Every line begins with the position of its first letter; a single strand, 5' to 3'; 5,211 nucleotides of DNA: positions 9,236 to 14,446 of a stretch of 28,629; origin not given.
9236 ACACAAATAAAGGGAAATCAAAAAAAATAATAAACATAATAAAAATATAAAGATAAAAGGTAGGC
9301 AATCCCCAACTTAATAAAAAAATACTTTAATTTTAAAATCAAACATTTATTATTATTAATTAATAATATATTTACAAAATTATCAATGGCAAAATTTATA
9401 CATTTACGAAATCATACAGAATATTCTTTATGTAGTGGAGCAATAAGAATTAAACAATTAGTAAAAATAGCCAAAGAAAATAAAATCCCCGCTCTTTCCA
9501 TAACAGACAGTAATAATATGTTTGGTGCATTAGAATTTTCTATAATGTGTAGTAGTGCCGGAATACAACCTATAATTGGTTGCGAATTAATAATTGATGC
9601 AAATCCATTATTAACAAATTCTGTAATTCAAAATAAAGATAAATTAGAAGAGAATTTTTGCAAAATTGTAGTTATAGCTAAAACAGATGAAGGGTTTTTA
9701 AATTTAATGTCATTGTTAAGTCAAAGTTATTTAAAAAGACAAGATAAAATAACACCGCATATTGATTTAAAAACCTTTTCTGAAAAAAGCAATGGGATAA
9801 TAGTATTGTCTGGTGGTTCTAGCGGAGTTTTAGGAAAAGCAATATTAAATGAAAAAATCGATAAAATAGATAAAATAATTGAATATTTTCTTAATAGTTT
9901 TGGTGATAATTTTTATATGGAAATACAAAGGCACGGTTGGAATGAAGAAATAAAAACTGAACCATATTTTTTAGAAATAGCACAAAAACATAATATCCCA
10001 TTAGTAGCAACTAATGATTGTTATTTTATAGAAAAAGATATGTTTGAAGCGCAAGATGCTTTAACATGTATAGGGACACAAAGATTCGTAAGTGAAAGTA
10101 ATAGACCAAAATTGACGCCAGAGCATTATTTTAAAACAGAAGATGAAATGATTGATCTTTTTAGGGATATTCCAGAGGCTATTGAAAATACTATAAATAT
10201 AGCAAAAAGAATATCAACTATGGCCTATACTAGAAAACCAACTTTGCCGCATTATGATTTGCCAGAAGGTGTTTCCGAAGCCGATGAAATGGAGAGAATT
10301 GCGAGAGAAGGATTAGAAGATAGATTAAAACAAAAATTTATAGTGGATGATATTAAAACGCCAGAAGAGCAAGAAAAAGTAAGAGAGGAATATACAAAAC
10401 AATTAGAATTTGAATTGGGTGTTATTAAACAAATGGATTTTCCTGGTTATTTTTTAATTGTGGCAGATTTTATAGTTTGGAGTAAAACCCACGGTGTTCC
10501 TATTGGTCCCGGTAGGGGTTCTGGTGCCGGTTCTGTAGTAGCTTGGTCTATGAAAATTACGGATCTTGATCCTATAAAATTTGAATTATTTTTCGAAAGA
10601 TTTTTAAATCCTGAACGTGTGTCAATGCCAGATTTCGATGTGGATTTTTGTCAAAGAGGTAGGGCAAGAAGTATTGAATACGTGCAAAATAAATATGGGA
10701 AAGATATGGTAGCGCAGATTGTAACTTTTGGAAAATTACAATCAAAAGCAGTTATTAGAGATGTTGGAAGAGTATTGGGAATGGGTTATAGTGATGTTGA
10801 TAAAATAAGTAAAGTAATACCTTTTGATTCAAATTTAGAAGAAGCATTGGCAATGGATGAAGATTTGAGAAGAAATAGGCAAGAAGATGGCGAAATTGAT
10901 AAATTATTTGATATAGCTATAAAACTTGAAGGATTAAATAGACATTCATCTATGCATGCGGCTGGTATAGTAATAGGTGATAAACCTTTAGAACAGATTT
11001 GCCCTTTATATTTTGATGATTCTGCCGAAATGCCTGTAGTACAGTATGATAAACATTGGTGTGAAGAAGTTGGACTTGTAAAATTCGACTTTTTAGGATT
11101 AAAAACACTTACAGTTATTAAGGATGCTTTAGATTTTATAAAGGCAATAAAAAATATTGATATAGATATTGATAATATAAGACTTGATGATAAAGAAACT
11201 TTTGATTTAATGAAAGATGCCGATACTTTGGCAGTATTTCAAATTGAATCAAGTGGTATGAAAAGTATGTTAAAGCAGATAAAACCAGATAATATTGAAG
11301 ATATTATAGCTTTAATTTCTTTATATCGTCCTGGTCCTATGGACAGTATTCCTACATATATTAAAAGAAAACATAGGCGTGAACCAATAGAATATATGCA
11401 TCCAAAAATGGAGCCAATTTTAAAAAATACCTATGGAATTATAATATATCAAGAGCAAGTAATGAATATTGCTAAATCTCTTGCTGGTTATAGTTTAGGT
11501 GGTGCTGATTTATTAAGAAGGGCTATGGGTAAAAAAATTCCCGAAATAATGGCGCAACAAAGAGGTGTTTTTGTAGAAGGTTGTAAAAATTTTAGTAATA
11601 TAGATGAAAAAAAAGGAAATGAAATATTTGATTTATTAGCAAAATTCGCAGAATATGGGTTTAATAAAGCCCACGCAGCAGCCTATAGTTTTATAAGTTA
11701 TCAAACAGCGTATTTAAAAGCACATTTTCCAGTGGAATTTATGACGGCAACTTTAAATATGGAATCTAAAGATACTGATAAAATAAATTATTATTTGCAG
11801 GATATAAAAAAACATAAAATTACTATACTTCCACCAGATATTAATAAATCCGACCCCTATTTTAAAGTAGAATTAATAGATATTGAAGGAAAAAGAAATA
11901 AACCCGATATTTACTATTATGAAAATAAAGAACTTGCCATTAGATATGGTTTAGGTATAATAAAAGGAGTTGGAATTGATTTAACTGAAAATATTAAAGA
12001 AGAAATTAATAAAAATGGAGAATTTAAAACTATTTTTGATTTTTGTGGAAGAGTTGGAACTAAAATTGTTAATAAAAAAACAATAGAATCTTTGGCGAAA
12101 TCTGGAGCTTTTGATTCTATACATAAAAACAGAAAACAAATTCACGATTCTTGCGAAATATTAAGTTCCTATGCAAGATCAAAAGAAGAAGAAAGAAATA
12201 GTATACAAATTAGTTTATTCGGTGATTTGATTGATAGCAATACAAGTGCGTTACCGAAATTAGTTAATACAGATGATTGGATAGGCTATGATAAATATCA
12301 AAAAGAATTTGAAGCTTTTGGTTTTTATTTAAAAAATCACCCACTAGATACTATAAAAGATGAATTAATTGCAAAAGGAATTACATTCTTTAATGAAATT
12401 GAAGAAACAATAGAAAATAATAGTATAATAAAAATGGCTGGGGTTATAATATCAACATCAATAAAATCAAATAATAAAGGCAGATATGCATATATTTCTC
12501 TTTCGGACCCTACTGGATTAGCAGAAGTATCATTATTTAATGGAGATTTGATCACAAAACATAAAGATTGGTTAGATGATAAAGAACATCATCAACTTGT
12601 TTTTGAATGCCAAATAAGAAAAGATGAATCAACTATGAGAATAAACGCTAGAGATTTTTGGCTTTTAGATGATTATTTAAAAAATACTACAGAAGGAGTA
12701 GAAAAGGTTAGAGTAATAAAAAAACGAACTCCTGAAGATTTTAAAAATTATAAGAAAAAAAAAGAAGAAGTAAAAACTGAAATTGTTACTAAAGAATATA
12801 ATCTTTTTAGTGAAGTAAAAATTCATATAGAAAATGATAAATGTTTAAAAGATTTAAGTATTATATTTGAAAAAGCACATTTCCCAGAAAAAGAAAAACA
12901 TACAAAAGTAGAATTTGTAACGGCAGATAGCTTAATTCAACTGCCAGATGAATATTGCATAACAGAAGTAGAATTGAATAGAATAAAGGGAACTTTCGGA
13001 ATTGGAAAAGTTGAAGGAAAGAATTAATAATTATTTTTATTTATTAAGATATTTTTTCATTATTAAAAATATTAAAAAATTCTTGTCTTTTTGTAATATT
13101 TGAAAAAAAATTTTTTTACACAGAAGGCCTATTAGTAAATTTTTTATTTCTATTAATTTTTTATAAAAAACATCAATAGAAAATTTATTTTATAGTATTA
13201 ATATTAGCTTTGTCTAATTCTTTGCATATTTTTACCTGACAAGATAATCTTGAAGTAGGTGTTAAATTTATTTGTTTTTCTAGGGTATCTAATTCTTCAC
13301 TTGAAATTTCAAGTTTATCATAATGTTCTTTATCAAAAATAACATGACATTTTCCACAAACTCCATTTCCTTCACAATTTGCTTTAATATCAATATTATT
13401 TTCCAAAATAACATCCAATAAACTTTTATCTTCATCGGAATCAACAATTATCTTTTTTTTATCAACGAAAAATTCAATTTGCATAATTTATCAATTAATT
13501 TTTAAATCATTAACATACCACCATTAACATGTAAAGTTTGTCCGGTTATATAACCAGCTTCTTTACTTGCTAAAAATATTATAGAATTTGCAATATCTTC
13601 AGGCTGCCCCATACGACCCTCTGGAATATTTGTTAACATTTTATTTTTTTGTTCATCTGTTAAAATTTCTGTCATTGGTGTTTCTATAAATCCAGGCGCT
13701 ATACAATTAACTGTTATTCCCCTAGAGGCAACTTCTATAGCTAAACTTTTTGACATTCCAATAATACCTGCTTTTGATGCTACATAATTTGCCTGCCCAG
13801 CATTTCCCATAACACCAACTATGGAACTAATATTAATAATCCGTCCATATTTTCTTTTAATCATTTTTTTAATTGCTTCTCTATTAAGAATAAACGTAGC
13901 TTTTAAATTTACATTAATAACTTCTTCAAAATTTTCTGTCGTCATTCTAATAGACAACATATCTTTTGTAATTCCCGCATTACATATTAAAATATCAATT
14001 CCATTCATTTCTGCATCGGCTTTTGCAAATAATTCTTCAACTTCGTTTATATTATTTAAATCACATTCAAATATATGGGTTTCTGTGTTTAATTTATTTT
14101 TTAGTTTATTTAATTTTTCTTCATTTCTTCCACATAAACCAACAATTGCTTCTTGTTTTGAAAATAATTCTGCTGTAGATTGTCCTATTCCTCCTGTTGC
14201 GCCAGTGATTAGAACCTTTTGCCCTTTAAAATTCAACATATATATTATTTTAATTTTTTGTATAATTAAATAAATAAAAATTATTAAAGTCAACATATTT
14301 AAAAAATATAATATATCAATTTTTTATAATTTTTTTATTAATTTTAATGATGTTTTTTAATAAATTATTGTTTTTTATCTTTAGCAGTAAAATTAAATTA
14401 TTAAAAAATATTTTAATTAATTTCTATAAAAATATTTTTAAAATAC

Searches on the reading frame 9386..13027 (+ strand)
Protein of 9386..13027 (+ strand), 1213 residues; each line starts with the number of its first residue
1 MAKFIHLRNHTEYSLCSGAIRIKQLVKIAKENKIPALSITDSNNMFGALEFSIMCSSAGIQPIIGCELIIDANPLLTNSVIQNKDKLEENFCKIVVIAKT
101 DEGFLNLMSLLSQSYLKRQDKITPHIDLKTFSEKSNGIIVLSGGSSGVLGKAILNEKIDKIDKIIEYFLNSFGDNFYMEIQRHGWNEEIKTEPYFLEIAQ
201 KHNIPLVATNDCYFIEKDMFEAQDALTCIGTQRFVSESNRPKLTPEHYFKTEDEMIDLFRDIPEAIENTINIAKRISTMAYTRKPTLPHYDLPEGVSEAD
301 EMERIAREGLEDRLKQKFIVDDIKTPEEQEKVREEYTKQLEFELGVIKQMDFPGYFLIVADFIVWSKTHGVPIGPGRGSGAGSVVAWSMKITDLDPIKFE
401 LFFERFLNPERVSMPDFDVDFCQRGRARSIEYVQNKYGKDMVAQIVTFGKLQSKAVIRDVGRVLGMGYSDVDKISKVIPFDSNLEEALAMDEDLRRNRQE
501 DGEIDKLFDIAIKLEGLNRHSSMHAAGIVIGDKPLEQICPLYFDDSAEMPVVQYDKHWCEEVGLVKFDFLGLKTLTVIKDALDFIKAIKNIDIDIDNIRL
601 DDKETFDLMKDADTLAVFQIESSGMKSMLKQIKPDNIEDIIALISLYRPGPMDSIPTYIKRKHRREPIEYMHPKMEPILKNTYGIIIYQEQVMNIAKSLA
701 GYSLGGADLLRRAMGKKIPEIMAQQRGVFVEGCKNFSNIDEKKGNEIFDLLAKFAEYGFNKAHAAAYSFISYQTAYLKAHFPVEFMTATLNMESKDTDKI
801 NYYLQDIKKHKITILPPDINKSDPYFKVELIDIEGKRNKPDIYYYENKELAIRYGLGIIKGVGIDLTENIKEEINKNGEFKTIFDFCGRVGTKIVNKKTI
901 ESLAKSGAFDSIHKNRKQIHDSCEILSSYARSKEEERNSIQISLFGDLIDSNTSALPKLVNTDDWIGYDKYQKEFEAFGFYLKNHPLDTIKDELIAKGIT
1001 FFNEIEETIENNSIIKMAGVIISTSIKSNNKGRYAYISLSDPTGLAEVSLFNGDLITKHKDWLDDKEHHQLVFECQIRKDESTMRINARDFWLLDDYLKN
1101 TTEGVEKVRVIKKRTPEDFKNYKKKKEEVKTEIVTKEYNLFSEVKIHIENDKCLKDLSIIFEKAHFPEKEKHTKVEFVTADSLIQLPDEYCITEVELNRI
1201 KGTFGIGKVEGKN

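Call 9: search_protein_families(library=pfam, proteins=[window:9386-13027:+])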
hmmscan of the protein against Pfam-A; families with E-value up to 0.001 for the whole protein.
window:9386-13027:+ (1213 aa): 4 families
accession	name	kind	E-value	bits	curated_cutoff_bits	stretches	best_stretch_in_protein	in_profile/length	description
PF07733.18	DNA_pol3_alpha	-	3.7e-98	328.7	23.9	1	302-571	3-260/260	Bacterial DNA polymerase III alpha NTPase domain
PF17657.6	DNA_pol3_finger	-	3.8e-67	225.2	22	1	574-735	1-164/166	Bacterial DNA polymerase III alpha subunit finger domain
PF02811.25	PHP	-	1.4e-39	136.5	26.4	1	6-183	1-164/164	PHP domain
PF14579.12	HHH_6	-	5.6e-27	94.2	25.6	1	811-918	1-89/90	Helix-hairpin-helix motif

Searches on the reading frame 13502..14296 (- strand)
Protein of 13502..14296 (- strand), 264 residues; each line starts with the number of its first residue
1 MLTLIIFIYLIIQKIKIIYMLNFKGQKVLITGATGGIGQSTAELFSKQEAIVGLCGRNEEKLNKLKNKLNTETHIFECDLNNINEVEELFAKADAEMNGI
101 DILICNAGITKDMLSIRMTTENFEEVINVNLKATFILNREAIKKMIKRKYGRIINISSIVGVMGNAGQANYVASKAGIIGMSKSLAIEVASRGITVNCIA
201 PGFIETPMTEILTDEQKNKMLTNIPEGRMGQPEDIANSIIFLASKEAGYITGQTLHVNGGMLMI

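Call 9: search_protein_families(library=pfam, proteins=[window:13502-14296:-])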
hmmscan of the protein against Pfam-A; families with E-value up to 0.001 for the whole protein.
window:13502-14296:- (264 aa): 10 families
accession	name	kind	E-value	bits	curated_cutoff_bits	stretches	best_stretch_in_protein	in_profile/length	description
PF13561.12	adh_short_C2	-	2.8e-62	210.8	27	1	32-261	1-235/236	Enoyl-(Acyl carrier protein) reductase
PF00106.31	adh_short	-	9.9e-58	195.3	26.6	1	27-215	2-193/195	short chain dehydrogenase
PF08659.16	KR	-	3.7e-20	73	22.6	1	28-176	3-154/180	KR domain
PF13460.12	NAD_binding_10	-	1.1e-08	35.6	27.2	1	32-206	1-148/184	NAD(P)H-binding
PF23441.1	SDR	-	5.7e-07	29.6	27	1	128-263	120-257/258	SDR-like rossmann domain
PF03435.24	Sacchrp_dh_NADP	-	1.3e-06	29.3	25.1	1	28-98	1-74/129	Saccharopine dehydrogenase NADP binding domain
PF01370.27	Epimerase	-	4.1e-06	26.8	20.9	1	28-164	1-120/240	NAD dependent epimerase/dehydratase family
PF05368.20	NmrA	-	8.7e-06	26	27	1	26-95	3-72/298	NmrA-like family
PF02719.21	Polysacc_synt_2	-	0.00014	21.6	20.2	1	28-147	1-121/293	Polysaccharide biosynthesis protein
PF16363.11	GDP_Man_Dehyd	-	0.00017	21.6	27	1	29-94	1-75/332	GDP-mannose 4,6 dehydratase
